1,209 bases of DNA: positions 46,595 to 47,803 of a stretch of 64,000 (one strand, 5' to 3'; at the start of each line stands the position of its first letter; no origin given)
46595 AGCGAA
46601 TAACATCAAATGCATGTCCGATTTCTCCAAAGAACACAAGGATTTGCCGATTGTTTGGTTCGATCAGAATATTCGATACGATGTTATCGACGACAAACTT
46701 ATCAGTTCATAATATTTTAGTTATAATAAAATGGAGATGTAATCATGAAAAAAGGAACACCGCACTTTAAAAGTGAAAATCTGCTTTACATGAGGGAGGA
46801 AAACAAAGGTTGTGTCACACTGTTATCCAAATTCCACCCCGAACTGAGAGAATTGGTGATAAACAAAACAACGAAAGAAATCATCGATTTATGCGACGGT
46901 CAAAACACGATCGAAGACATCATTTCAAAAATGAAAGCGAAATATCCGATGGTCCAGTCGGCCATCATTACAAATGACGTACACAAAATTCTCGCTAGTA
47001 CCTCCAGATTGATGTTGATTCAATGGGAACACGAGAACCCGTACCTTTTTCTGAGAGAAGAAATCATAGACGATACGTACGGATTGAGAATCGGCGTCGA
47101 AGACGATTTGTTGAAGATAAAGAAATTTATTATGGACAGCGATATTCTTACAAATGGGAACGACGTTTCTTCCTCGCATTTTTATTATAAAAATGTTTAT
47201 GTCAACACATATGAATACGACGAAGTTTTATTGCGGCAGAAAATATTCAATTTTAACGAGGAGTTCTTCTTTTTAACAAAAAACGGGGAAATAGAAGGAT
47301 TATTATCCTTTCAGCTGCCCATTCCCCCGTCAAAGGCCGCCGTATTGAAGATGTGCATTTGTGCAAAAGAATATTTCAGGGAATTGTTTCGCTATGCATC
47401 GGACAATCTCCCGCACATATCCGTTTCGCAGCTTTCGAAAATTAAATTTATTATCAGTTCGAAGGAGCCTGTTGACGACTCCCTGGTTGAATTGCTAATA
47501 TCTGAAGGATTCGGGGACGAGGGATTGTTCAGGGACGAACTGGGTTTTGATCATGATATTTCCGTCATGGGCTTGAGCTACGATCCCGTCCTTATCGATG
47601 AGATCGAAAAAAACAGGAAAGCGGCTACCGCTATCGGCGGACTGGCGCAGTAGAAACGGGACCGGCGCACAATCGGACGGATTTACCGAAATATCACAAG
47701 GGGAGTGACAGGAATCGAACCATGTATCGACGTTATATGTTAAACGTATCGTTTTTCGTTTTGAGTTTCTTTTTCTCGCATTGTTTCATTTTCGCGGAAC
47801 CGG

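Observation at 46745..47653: PqqD-like RRE fused to an uncharacterised ~200-aa C-terminal domain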

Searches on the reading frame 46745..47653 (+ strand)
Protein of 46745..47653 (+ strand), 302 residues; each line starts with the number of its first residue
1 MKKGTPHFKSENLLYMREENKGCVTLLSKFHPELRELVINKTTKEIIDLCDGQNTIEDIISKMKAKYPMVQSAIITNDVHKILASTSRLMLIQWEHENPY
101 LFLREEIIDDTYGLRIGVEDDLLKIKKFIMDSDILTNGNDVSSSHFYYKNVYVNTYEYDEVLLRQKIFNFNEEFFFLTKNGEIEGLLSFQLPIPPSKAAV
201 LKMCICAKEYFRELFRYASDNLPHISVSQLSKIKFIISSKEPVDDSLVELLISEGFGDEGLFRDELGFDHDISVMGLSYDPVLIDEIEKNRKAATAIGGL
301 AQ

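Call 3: search_protein_families(library=pfam, proteins=[window:46745-47653:+], max_evalue=1)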
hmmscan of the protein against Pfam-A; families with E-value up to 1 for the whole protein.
window:46745-47653:+ (302 aa): 1 family
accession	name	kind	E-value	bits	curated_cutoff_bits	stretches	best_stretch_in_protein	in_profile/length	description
PF05402.18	PqqD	-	1e-05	26.2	23.4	1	39-85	15-60/67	Coenzyme PQQ synthesis protein D (PqqD)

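Call 4: search_protein_families(library=ncbifam, proteins=[window:46745-47653:+], max_evalue=1)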
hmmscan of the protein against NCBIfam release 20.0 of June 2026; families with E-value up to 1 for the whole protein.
window:46745-47653:+ (302 aa): 6 families
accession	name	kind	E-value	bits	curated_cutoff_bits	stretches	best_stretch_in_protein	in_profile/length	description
TIGR03859.1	PQQ_PqqD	equivalog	5.6e-08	32.6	46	1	37-87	27-75/81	pyrroloquinoline quinone biosynthesis peptide chaperone PqqD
NF002535.0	PRK02079.1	equivalog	6.7e-07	29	101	1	39-88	38-85/92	pyrroloquinoline quinone biosynthesis peptide chaperone PqqD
TIGR04302.1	geo_PqqD_fam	equivalog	0.0024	18.3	100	1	38-85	48-93/102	GeoRSP system PqqD family peptide chaperone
TIGR01687.1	moaD_arch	subfamily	0.0036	17.7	49.5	1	30-81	5-52/88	MoaD family protein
NF041918.1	SAMP1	equivalog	0.038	14.5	60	1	29-78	4-50/91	ubiquitin-like small modifier protein 1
NF033530.1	lasso_PqqD_Strm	exception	0.15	12.3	70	1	39-86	26-72/78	lasso peptide biosynthesis PqqD family chaperone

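Call 5: find_homologous_proteins(query=window:46745-47650:+, max_evalue=0.001)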
Query window:46745-47650:+ (302 aa): 3 proteins with E <= 0.001 among 946 candidates.
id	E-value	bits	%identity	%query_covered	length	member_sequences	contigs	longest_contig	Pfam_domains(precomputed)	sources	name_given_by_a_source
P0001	3.1e-197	671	100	100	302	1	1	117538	PF05402.19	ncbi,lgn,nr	ncbi:MAG: PqqD family peptide modification chaperone [Spirochaetales bacterium]|nr:PqqD family pepti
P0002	1.3e-57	213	39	95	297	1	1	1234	PF05402.19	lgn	-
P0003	2.3e-54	203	37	96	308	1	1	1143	PF05402.19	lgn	-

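Call 6: search_solved_structures(query=window:46745-47650:+, max_evalue=10, show_alignments=2)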
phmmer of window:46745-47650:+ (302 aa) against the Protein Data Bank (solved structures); distinct sequences matched with E-value up to 10: 0.

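Call 9: find_encoding_contigs(protein=P0002, flank=10000)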
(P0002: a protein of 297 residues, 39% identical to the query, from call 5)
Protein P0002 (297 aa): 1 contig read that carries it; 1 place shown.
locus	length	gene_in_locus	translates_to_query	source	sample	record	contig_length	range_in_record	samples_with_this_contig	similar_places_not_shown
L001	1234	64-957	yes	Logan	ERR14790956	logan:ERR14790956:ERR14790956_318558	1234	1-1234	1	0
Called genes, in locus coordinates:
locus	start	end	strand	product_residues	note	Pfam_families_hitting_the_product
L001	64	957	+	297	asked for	PF05402:PqqD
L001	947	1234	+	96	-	?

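Call 10: find_encoding_contigs(protein=P0003, flank=10000)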
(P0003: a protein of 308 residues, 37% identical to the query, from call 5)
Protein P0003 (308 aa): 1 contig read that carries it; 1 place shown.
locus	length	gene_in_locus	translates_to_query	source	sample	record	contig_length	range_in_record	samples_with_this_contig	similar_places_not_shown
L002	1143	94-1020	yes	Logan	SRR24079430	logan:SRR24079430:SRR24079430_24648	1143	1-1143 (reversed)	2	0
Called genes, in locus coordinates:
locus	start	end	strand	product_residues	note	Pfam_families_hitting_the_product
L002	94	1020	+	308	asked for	PF05402:PqqD (weak)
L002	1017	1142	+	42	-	?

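Call 19: search_protein_families(library=pfam, proteins=[L001:364-954:+, L002:424-1017:+], max_evalue=10)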
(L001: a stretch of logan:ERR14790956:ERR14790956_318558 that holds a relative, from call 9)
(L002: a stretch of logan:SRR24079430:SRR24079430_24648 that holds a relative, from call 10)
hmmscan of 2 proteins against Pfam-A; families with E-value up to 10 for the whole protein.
L001:364-954:+ (197 aa): 1 family
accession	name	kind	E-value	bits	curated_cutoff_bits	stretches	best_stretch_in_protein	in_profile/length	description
PF12051.14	DUF3533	-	0.0006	19.3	27.6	1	100-148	321-368/380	Protein of unknown function (DUF3533)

L002:424-1017:+ (198 aa): 1 family
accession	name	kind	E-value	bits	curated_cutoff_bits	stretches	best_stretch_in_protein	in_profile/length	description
PF12051.14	DUF3533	-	0.0019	17.7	27.6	1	102-147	322-366/380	Protein of unknown function (DUF3533)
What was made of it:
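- Tried and rejected: I searched Pfam, NCBIfam and PDB sequences (calls 3, 4, 6, 19). The DUF3533 hits in two relatives (call 19) are sub-threshold, and I dismissed them.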

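Call 20: search_solved_structures(query=A1, max_evalue=10, show_alignments=3)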
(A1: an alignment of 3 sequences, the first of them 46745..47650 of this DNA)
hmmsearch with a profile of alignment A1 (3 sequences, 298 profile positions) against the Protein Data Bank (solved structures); distinct sequences matched with E-value up to 10: 5.
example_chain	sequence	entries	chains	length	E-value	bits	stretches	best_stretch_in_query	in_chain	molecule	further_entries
5b52_A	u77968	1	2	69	0.18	14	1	255-288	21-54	H-NS family protein MvaT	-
3fw2_A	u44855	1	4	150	0.22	13.8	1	135-252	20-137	thiol-disulfide oxidoreductase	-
8h8h_A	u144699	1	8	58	0.24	13.6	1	250-286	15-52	H-NS family protein MvaT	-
6vc6_A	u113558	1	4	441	1.1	11.4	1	61-146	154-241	6-phospho-alpha-glucosidase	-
3e8x_A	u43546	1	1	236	1.7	10.9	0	17-64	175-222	Putative NAD-dependent epimerase/dehydratase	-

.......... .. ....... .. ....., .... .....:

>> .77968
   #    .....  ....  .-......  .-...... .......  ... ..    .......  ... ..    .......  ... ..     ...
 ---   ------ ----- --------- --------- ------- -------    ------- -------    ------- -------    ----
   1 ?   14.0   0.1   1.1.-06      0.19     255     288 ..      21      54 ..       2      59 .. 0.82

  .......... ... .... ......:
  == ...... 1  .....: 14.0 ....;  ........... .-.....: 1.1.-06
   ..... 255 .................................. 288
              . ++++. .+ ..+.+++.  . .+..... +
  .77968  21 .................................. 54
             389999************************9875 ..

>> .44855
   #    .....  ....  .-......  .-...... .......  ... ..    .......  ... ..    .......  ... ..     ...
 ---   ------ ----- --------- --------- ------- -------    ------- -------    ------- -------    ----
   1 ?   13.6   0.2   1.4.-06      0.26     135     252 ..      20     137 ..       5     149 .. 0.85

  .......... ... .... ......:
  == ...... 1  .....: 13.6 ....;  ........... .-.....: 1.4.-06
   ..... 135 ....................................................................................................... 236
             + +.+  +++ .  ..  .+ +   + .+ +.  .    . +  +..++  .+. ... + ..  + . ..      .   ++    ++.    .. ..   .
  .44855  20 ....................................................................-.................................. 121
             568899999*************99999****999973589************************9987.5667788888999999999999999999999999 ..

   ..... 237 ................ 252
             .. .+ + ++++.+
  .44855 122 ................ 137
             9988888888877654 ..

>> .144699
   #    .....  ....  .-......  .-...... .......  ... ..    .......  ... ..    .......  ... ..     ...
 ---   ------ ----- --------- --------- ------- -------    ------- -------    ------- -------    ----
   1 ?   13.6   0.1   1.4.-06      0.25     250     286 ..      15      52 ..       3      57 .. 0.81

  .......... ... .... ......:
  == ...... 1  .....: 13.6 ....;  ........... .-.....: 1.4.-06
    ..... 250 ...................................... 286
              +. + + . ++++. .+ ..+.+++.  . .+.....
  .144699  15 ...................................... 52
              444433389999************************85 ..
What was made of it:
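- Tried and rejected: A 3-sequence profile gave only chance hits to MvaT and thioredoxin-like proteins (call 20).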

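Call 23: find_related_loci(query=A1, collection=genome_contigs, flank=10000)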
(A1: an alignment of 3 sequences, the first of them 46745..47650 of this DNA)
Query A1 (302 aa) in genome_contigs; peptide patterns used: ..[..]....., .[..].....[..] (x = any residue, [..] = any of these).
308 stretches matched a pattern; 4 encode a relative of the query (tblastn E <= 1e-3); 4 distinct loci.
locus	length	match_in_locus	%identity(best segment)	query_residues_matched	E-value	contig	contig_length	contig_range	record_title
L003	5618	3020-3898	40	1-291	8e-71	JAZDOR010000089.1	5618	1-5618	MAG: bacterium isolate MEGAHIT-group-0.789 k141_3512518, whole genome shotgun sequence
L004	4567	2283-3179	41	1-300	3e-70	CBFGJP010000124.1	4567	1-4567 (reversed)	MAG: candidate division WOR-3 bacterium isolate QZM1.Bin.155.optimized.1 genome assembly, contig: NODE_124_length_4567_c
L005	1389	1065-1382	44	1-106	9e-27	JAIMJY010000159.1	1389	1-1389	MAG: Caldisericum sp. isolate GA_180221_E-1-2-MAG-37_73 NODE_16051_length_1611_cov_28.526350, whole genome shotgun seque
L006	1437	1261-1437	51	1-59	3e-15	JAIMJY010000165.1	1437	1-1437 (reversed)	MAG: Caldisericum sp. isolate GA_180221_E-1-2-MAG-37_73 NODE_17643_length_1526_cov_23.356220, whole genome shotgun seque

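Call 26: predict_structure(alignment_id=A1)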
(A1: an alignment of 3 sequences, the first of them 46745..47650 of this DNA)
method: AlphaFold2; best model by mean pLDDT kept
length: 302 residues; sequences in the alignment: 3
mean_pLDDT: 48.7   pTM: 0.34
mean pLDDT of the five models: 48.7, 46.1, 44.5, 43.9, 38.3
residues with pLDDT >= 90: 6; 70-90: 38; 50-70: 83; < 50: 175
segments of 3 or more residues with pLDDT < 50: 12-39, 101-171, 179-182, 193-196, 226-243, 255-302
pLDDT, mean of each block of 10 residues (from residue 1): 66 37 28 38 74 89 85 73 62 68 30 27 45 40 39 30 35 53 55 51 58 63 49 37 51 48 32 24 38 38 34
secondary structure, 60 per line:
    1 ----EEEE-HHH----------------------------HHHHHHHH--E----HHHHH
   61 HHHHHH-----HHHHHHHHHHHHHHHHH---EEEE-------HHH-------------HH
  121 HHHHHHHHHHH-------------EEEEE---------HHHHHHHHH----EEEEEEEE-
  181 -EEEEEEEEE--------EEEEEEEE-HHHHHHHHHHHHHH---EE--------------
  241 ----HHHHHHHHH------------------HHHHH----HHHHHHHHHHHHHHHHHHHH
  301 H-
elements in order: E5-8 H41-48 H56-66 H72-88 E92-95 H119-131 E145-149 H159-167 E172-179 E182-190 E199-206 H208-221 H245-253 H272-276 H281-301
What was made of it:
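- Tried and rejected: With 3 sequences it reached pLDDT 48.7 (call 26).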

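Call 28: search_protein_representatives(alignment_id=A1)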
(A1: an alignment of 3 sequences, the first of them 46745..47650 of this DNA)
Query: 3 sequences, 298 profile positions. Proteins with E-value up to 0.001 (for the whole library): 571; up to 1e-10: 254; up to 1e-30: 77. The best 150 are listed.
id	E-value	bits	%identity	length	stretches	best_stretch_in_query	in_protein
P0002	2.3e-162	555.5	-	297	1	3-297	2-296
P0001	7.0e-155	530.9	-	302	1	1-297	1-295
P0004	2.0e-101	355.4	-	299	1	1-294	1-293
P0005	1.3e-93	329.8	-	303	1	2-297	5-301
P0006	2.4e-89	315.8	-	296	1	1-297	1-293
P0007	2.4e-89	315.7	-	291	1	2-295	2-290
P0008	3.2e-84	298.9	-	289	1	1-293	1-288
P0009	5.9e-81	288.2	-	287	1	2-294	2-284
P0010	6.1e-80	284.9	-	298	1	5-294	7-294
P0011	7.9e-80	284.5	-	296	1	4-293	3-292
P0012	9.2e-80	284.3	-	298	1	3-290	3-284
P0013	4.5e-78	278.7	-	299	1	3-294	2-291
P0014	4.6e-78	278.7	-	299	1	1-293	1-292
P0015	9.1e-78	277.7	-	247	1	1-237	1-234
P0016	1.9e-77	276.7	-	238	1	62-294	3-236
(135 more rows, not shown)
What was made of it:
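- Tried and rejected: It found 3 hits (call 5), whereas the exhaustive profile search found 571 (call 28).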

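Call 32: search_solved_structures(query=A2, max_evalue=10, show_alignments=3)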
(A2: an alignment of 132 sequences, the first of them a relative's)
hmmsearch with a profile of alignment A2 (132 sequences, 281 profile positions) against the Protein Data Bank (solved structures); distinct sequences matched with E-value up to 10: 33.
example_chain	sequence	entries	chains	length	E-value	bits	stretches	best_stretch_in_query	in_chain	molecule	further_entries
4mhd_A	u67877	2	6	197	1.4e-07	34.1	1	110-269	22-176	Spermidine n1-acetyltransferase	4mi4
4jjx_A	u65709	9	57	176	1.6e-07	34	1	113-269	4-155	Spermidine n1-acetyltransferase | Spermidine N(1)-acetyltransferase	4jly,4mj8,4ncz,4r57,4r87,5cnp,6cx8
7kwh_A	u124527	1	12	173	2.5e-07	33.4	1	114-269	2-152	Spermidine N(1)-acetyltransferase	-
4ygo_A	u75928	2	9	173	2.6e-07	33.3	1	114-269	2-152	Spermidine n1-acetyltransferase | Spermidine N(1)-acetyltransferase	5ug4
6dau_A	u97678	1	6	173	4.3e-07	32.6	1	114-269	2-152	Spermidine N1-acetyltransferase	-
7kx2_A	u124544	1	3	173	4.6e-07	32.5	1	114-268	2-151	Spermidine N(1)-acetyltransferase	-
7kwx_A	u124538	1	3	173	5.1e-07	32.3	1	114-266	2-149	Spermidine N(1)-acetyltransferase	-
7kwq_A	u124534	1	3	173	6.6e-07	32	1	114-266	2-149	Spermidine N(1)-acetyltransferase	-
7kx3_A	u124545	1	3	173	7.4e-07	31.8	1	114-265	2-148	Spermidine N(1)-acetyltransferase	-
7kwj_A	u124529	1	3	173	1.2e-06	31.1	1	114-269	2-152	Spermidine N(1)-acetyltransferase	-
3r95_A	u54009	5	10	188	4.8e-05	25.8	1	174-277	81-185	MccE protein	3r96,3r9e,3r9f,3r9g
4r9m_A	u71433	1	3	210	0.00011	24.7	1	116-269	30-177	Spermidine N(1)-acetyltransferase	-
3wr7_A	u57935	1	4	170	0.00014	24.4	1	165-269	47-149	Spermidine N1-acetyltransferase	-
6cy6_A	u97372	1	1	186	0.00016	24.1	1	164-269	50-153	Spermidine N(1)-acetyltransferase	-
5sxy_A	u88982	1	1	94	0.00024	23.5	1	46-97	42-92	Bifunctional coenzyme PQQ synthesis protein C/D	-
5v1u_A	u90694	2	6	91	0.32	13.3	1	47-97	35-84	TbiB1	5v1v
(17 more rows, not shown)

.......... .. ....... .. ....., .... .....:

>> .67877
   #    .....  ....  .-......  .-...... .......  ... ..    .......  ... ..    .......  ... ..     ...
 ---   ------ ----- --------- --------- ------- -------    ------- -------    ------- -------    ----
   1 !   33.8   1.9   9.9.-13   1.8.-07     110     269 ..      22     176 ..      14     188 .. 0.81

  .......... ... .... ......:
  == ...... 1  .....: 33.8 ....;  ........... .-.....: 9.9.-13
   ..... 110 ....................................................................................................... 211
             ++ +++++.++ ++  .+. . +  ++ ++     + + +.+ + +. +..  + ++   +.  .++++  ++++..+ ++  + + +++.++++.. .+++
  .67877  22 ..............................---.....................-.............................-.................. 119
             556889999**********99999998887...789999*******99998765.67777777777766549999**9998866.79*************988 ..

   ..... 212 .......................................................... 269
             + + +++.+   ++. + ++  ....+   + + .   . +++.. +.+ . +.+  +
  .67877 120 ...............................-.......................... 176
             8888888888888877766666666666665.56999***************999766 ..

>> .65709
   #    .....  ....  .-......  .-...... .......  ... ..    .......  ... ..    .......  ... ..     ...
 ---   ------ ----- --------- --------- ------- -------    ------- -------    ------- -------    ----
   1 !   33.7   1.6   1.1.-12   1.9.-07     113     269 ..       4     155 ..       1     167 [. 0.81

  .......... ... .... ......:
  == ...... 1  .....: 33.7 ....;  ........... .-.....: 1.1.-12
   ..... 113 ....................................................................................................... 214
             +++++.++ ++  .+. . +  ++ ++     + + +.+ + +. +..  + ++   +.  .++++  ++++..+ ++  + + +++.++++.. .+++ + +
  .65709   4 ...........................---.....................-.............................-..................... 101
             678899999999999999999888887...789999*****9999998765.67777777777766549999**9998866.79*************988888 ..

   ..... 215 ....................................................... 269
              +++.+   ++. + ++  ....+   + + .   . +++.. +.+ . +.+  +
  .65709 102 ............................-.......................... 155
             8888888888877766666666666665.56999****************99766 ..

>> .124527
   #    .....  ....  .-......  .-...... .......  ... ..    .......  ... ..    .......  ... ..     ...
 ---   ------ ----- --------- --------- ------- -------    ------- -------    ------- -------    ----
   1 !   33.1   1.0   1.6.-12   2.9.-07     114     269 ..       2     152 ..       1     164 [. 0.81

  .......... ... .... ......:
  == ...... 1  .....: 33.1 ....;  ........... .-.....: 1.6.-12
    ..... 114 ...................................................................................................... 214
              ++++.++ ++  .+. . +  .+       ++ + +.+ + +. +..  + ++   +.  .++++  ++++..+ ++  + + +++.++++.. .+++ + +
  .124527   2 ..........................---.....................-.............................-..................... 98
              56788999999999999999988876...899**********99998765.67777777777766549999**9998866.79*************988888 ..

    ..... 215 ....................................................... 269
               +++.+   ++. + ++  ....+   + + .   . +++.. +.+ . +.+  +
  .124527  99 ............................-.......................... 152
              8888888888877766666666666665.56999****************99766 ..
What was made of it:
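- Closest known: Lasso-peptide B1/E RRE proteins. Different: The match to TbiB1 is weak (E 0.32, call 32).
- Closest known: SpeG / RimJ / RimL / MccE-type GNAT N-acetyltransferases. Same: Profile homology is detectable (E 1.4e-7, call 32).
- The family profile hits solved PqqD, E 2.4e-4 (call 32).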
